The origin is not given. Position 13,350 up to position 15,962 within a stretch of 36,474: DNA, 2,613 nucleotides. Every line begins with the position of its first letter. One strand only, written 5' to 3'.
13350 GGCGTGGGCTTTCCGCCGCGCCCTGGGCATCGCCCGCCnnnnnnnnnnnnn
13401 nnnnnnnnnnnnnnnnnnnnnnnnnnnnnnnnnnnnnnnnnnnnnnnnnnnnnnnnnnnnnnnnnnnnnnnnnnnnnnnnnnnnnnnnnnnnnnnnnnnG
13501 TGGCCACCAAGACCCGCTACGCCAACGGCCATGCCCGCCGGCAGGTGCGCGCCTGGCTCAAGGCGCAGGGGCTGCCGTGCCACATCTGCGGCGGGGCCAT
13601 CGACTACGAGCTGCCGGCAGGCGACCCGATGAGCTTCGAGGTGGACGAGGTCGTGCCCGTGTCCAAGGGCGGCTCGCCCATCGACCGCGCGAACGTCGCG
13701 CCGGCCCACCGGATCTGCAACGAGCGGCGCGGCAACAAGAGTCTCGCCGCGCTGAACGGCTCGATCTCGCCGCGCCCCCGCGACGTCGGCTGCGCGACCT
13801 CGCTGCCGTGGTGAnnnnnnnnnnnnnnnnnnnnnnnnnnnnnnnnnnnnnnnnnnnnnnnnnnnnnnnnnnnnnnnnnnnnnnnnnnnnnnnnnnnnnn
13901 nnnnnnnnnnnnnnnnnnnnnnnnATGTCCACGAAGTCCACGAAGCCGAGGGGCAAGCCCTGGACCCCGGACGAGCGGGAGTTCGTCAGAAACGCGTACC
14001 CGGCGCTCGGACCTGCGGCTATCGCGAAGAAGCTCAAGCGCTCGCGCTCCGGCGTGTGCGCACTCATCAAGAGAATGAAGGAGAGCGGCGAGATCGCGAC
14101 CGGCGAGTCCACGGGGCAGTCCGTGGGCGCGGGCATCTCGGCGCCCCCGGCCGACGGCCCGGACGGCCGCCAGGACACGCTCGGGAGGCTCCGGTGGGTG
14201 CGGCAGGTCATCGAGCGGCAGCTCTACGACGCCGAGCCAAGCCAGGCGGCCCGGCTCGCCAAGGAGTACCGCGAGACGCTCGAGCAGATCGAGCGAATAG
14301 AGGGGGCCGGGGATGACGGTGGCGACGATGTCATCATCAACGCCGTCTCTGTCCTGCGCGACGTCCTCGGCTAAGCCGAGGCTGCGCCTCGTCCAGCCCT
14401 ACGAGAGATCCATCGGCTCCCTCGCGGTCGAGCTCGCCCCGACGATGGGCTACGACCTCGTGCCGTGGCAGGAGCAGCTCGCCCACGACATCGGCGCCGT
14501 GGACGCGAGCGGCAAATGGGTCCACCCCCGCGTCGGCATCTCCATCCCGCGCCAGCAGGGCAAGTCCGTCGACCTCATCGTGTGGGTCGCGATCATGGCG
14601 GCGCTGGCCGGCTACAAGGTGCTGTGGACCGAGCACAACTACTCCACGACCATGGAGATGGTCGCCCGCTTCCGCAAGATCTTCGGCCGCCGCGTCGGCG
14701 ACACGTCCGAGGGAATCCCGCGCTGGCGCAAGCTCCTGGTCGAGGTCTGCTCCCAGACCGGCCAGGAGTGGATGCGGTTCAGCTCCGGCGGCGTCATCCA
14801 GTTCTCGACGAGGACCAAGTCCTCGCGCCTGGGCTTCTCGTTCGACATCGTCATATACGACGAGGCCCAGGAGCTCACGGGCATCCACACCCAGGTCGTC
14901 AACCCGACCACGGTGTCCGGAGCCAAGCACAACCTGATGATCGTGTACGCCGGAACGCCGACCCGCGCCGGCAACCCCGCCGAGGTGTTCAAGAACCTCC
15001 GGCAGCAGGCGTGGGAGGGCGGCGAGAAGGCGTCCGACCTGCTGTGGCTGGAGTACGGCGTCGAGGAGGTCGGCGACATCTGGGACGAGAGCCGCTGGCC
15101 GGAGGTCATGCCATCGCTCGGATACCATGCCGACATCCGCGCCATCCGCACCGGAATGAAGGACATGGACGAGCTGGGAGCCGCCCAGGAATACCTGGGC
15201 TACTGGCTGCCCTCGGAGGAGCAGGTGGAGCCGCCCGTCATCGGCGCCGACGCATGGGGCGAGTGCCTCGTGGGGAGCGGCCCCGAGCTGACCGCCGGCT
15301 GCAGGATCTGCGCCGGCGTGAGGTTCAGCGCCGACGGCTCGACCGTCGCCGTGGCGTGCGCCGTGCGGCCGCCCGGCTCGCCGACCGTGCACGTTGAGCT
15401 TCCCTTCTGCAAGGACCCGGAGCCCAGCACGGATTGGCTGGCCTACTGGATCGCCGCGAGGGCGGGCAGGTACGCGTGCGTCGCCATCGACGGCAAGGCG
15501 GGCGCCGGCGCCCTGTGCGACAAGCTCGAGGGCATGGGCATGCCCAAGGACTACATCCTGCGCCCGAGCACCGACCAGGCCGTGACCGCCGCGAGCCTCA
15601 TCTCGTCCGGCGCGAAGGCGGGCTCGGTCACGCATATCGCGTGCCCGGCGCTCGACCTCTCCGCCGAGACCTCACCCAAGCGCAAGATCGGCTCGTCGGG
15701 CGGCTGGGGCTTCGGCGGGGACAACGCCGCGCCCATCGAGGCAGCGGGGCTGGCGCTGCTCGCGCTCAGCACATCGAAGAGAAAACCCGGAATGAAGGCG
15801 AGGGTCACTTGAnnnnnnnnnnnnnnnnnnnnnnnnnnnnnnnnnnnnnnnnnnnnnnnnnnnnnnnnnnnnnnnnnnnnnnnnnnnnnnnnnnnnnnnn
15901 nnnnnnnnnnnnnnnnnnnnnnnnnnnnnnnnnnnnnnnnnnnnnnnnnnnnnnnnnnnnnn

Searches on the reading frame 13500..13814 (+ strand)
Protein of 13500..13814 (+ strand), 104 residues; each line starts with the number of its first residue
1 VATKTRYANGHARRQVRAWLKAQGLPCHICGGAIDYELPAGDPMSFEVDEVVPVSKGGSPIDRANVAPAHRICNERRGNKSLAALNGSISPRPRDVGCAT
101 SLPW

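Call 10: search_protein_families(library=pfam, max_evalue=0.01, proteins=[window:13500-13814:+])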
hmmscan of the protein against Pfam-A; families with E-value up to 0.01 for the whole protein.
window:13500-13814:+ (104 aa): 1 family
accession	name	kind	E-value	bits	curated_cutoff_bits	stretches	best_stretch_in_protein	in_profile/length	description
PF01844.29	HNH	-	3.1e-05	24.4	21.4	1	27-80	1-47/47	HNH endonuclease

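Call 11: search_protein_families(library=phrogs, max_evalue=0.001, proteins=[window:13500-13814:+])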
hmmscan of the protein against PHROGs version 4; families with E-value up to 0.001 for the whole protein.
window:13500-13814:+ (104 aa): 14 families
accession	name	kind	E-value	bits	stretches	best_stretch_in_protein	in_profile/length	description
phrog_338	-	DNA, RNA and nucleotide metabolism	1.8e-26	94.3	1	5-84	186-266/340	HNH endonuclease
phrog_9508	-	DNA, RNA and nucleotide metabolism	1.5e-11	45.5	1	14-80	10-74/171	HNH endonuclease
phrog_8660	-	DNA, RNA and nucleotide metabolism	1.1e-09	39.7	1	17-88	117-187/196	HNH endonuclease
phrog_17283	-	DNA, RNA and nucleotide metabolism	2.1e-08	35.3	1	40-80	3-43/71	HNH endonuclease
phrog_5718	-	DNA, RNA and nucleotide metabolism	2.3e-07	31.2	1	11-83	115-179/394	HNH endonuclease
phrog_6050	-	DNA, RNA and nucleotide metabolism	3.7e-07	30.3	1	19-82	306-362/402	HNH endonuclease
phrog_960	-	DNA, RNA and nucleotide metabolism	9.3e-06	24.9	1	23-86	226-283/991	HNH endonuclease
phrog_12400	-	DNA, RNA and nucleotide metabolism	1e-05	26.7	1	19-101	23-104/157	HNH endonuclease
phrog_1271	-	DNA, RNA and nucleotide metabolism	2.7e-05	24.7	1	11-80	256-318/361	HNH endonuclease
phrog_2214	-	DNA, RNA and nucleotide metabolism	4e-05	23.9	1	10-82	178-241/429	HNH endonuclease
phrog_1035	-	DNA, RNA and nucleotide metabolism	6.9e-05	23.8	1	14-84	149-217/271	endonuclease VII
phrog_22048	-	DNA, RNA and nucleotide metabolism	6.9e-05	23.7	1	25-87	1-55/61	HNH endonuclease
phrog_16726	-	DNA, RNA and nucleotide metabolism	0.00013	22.7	1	20-95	89-158/308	HNH endonuclease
phrog_589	-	DNA, RNA and nucleotide metabolism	0.00099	19.9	0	8-76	74-137/179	HNH endonuclease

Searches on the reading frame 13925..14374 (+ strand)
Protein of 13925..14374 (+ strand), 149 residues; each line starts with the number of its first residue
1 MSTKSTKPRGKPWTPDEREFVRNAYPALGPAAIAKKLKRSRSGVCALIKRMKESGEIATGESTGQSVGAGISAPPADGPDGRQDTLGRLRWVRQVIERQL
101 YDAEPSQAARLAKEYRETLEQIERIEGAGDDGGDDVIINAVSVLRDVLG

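Call 10: search_protein_families(library=pfam, max_evalue=0.01, proteins=[window:13925-14374:+])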
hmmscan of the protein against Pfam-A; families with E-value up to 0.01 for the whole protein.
window:13925-14374:+ (149 aa): 2 families
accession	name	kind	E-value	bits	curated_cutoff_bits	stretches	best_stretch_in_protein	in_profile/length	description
PF12802.13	MarR_2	-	0.0033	18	27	1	29-62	22-55/61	MarR family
PF13551.12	HTH_29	-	0.0087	16.6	28.1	0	27-60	11-45/64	Winged helix-turn helix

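Call 11: search_protein_families(library=phrogs, max_evalue=0.001, proteins=[window:13925-14374:+])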
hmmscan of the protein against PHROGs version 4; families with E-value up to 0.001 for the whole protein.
window:13925-14374:+ (149 aa): 1 family
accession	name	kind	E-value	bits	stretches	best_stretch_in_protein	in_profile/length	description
phrog_323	-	transcription regulation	1.7e-05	25.6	1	8-59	144-196/319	transcriptional regulator, D5-like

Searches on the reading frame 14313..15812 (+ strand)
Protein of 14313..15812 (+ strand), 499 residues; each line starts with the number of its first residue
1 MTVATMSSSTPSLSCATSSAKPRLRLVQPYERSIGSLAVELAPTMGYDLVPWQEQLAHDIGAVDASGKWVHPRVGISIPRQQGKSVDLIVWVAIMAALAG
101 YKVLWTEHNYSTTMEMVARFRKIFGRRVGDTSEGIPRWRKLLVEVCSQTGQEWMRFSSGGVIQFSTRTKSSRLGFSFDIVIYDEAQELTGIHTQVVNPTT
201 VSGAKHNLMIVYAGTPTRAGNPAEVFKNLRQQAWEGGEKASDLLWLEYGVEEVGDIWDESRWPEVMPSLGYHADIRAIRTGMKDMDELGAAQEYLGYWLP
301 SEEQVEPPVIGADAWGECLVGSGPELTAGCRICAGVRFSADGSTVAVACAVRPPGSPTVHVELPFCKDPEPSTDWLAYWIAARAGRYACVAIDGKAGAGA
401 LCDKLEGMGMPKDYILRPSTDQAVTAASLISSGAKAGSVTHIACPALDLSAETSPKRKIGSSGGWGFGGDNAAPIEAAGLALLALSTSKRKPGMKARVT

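Call 10: search_protein_families(library=pfam, max_evalue=0.01, proteins=[window:14313-15812:+])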
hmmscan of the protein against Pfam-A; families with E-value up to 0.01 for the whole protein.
window:14313-15812:+ (499 aa): 0 families

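Call 11: search_protein_families(library=phrogs, max_evalue=0.001, proteins=[window:14313-15812:+])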
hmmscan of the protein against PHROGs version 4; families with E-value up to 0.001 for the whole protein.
window:14313-15812:+ (499 aa): 5 families
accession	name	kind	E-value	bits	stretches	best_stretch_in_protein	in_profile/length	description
phrog_9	-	head and packaging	5.2e-41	142.3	1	20-457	63-632/812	terminase large subunit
phrog_17688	-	unknown function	4.7e-32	112.5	1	32-301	24-279/290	-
phrog_2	-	head and packaging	1.9e-16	61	1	51-420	268-549/807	terminase large subunit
phrog_3167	-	unknown function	3e-06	28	1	77-193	10-115/124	-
phrog_6910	-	unknown function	4.9e-05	24.1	1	93-187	19-100/125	-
